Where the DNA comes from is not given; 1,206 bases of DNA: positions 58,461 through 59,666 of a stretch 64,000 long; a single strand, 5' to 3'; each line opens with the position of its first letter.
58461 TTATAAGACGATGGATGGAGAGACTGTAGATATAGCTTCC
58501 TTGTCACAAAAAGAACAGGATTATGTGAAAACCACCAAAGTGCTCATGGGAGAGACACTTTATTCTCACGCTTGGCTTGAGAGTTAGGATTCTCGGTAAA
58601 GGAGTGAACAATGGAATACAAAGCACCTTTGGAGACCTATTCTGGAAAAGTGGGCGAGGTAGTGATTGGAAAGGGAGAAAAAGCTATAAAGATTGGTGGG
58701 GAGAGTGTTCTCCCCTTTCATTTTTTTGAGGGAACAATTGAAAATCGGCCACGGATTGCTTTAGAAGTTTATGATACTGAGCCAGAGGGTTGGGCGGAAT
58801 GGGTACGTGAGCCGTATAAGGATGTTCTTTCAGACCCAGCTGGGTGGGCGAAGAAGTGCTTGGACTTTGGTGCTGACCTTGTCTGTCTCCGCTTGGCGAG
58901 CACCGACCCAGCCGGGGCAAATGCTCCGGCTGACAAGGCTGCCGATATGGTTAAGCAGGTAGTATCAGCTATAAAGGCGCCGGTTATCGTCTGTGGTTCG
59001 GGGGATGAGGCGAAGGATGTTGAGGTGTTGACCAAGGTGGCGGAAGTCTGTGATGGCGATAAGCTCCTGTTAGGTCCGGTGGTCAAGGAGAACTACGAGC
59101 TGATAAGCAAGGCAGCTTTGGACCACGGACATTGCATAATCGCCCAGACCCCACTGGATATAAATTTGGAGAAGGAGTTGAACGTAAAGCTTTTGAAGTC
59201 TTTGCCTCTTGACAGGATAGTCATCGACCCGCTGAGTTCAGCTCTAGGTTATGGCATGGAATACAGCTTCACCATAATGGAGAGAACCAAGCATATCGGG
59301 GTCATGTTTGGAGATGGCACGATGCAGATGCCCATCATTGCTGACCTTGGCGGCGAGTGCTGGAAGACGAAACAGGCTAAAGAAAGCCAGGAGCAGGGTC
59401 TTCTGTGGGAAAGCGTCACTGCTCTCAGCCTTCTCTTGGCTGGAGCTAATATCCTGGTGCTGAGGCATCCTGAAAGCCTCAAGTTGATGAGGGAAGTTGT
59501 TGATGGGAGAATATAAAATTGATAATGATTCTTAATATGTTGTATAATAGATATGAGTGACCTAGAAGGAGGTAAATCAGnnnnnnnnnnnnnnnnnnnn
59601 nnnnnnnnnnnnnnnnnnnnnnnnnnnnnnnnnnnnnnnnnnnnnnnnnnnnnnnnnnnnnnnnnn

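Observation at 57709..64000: Hybrid bacterial/archaeal acetyl-CoA decarbonylase/synthase operon: acsE-acsD-cdhA(archaeal alpha)-unknown-cdhB(epsilon)-cdhC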

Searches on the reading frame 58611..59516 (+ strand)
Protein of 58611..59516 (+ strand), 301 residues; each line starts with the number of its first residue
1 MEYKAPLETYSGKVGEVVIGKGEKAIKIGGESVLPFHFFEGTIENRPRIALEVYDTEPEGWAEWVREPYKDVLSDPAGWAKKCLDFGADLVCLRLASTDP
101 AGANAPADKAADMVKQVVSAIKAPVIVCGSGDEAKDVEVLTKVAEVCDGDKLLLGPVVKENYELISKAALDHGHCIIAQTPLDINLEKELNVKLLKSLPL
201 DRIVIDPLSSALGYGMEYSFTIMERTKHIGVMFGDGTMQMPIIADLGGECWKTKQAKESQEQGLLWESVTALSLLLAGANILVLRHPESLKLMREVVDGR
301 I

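Call 6: search_protein_families(library=pfam, proteins=[window:58611-59516:+], max_evalue=0.01)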
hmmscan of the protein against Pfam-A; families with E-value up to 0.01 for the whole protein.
window:58611-59516:+ (301 aa): 1 family
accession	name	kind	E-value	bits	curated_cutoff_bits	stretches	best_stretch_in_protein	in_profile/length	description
PF03599.22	CdhD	-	8.5e-48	163.4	24.8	1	16-294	1-250/387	CO dehydrogenase/acetyl-CoA synthase delta subunit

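Call 7: search_protein_families(library=ncbifam, proteins=[window:58611-59516:+], max_evalue=0.01)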
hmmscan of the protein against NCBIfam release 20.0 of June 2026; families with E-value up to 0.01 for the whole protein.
window:58611-59516:+ (301 aa): 8 families
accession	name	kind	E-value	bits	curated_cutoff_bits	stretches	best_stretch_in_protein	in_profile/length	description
NF003376.0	PRK04452.1-2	subfamily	5.8e-112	373.6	280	1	1-298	1-309/313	acetyl-CoA decarbonylase/synthase complex subunit delta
NF003377.0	PRK04452.1-3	subfamily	2.2e-109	366.3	527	1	1-298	1-310/432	acetyl-CoA decarbonylase/synthase complex subunit delta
NF003375.0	PRK04452.1-1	subfamily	3.8e-81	273.3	488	1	6-297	108-420/442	acetyl-CoA decarbonylase/synthase complex subunit delta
NF040759.1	WLP_AcsD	exception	4.7e-73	246.1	430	1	3-298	1-309/312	acetyl-CoA decarbonylase/synthase complex subunit delta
TIGR00381.1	cdhD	equivalog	3.4e-68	230.2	252.9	1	2-298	63-371/389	CO dehydrogenase/acetyl-CoA synthase subunit delta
NF003378.0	PRK04452.1-4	subfamily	5.1e-63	213.2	634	1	1-296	59-361/384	acetyl-CoA decarbonylase/synthase complex subunit delta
NF003195.0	PRK04165.1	equivalog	3.8e-15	55.7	306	1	11-295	58-307/450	acetyl-CoA decarbonylase/synthase complex subunit gamma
TIGR03572.1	WbuZ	equivalog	0.0066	15.8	299.7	0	61-139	140-214/232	glycosyl amidation-associated protein WbuZ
